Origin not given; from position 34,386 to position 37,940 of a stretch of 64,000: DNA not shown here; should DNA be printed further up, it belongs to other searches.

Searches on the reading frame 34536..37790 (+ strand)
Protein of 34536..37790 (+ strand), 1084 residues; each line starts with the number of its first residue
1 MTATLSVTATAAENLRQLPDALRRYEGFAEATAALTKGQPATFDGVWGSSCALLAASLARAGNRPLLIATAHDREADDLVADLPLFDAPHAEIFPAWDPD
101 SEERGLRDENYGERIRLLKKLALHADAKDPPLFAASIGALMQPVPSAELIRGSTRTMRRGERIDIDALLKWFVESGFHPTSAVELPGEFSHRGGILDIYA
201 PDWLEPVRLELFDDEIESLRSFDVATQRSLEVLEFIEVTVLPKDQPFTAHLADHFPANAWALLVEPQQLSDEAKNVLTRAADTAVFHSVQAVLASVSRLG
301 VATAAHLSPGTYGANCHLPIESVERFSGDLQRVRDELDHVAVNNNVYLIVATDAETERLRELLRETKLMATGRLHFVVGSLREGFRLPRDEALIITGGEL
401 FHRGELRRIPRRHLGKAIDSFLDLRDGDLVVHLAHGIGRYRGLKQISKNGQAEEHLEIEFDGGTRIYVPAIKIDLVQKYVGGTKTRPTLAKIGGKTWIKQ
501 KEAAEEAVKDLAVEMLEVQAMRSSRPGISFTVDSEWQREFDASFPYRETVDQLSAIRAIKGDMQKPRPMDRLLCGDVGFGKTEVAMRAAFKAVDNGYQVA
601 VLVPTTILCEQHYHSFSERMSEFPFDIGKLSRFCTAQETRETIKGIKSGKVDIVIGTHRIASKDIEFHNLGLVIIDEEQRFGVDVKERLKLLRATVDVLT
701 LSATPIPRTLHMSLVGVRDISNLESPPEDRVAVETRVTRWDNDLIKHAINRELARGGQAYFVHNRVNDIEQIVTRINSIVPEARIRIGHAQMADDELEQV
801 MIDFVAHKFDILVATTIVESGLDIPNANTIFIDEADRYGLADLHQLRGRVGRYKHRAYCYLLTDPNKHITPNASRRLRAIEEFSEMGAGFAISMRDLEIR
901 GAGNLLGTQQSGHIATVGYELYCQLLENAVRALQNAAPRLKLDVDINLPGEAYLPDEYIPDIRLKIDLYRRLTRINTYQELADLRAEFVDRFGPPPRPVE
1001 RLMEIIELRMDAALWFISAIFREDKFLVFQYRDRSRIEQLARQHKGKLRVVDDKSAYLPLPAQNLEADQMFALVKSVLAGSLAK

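Call 10: search_protein_families(library=pfam, proteins=[window:34536-37790:+])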
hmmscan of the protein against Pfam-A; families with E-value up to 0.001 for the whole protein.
window:34536-37790:+ (1084 aa): 8 families
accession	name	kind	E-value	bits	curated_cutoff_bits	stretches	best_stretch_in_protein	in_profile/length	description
PF00270.35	DEAD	-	1.6e-26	93.5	26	1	551-710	3-164/167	DEAD/DEAH box helicase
PF03461.20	TRCF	-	1e-22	80.7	25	1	950-1037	3-90/95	TRCF domain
PF17757.6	UvrB_inter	-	2.3e-19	69.7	22.9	1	157-242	3-87/91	UvrB interaction domain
PF00271.37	Helicase_C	-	1.4e-18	67.6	23.5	1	749-853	10-109/110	Helicase conserved C-terminal domain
PF02559.22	CarD_TRCF_RID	-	3.5e-16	59.5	23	1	424-480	1-57/57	CarD-like/TRCF RID domain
PF04851.21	ResIII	-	1.1e-08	35.5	22.5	1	552-705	8-162/164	Type III restriction enzyme, res subunit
PF22590.2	Cas3-like_C_2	-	0.00017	22.3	27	1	756-854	2-105/106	CRISPR-associated nuclease/helicase Cas3, C-terminal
PF19833.4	RecG_dom3_C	-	0.00066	20.1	26.8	0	889-912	4-27/87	ATP-dependent DNA helicase RecG, domain 3, C-terminal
